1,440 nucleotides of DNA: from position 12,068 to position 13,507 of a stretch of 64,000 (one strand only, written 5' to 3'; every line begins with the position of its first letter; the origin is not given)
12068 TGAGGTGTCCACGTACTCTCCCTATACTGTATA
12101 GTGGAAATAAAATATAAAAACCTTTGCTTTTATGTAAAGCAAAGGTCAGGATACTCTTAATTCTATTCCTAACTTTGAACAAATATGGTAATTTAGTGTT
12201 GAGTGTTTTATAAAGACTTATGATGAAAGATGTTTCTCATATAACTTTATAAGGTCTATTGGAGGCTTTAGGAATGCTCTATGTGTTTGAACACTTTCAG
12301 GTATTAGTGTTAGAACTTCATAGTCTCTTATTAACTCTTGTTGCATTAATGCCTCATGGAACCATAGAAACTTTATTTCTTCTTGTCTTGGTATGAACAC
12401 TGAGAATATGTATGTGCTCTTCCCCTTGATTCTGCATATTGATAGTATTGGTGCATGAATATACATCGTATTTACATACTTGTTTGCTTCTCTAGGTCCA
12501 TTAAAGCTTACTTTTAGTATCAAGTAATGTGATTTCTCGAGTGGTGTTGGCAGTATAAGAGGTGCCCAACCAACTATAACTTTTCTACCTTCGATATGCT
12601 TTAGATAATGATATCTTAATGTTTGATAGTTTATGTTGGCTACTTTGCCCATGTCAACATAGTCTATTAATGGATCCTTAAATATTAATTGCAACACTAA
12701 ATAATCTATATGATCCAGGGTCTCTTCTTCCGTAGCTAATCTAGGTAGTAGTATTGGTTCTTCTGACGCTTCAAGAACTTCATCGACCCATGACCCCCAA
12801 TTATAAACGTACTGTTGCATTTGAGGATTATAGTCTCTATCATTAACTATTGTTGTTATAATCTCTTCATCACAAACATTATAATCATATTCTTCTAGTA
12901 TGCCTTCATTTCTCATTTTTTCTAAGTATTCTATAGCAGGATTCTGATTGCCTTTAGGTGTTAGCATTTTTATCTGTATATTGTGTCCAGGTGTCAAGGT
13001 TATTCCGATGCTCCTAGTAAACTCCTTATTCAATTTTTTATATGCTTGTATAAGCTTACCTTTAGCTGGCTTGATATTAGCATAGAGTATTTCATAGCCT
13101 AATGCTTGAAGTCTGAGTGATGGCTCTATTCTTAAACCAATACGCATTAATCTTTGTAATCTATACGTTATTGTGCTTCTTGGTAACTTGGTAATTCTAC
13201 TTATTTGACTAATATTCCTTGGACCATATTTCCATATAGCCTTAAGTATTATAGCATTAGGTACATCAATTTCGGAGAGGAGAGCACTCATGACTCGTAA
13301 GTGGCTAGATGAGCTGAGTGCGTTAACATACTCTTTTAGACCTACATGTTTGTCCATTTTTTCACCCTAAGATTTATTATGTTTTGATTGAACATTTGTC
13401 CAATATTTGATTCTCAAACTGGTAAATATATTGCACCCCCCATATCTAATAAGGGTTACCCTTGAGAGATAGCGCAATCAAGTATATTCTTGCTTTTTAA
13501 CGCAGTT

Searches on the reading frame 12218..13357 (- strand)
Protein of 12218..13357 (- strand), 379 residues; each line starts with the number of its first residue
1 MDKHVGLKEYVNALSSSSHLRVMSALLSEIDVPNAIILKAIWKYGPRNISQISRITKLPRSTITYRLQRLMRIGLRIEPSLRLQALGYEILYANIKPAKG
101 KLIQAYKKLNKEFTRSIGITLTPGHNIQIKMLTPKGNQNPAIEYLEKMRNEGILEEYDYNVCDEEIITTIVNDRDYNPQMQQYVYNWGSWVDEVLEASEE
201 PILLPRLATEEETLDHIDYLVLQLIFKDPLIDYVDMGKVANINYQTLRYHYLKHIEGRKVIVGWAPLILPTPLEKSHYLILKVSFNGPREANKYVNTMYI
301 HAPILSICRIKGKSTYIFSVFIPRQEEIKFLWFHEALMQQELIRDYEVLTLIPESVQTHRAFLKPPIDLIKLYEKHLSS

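Call 26: search_protein_families(library=pfam, proteins=[window:12218-13357:-], max_evalue=0.01)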
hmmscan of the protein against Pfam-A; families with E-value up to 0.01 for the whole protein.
window:12218-13357:- (379 aa): 6 families
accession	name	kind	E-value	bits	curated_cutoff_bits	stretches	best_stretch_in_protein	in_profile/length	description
PF13412.12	HTH_24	-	9.7e-09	35.1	21.9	1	37-75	8-46/48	Winged helix-turn-helix DNA-binding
PF01022.26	HTH_5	-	3.8e-05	23.9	22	1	37-75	7-44/47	Bacterial regulatory protein, arsR family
PF01978.25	TrmB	-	0.0016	18.7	25.6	1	39-75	15-51/68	Sugar-specific transcriptional regulator TrmB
PF12840.13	HTH_20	-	0.0018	18.6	27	1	37-75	9-47/51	Helix-turn-helix domain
PF09339.16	HTH_IclR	-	0.0043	17.2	22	1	37-75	8-47/52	IclR helix-turn-helix domain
PF13404.12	HTH_AsnC-type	-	0.0047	17.2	27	0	45-70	16-41/42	AsnC-type helix-turn-helix domain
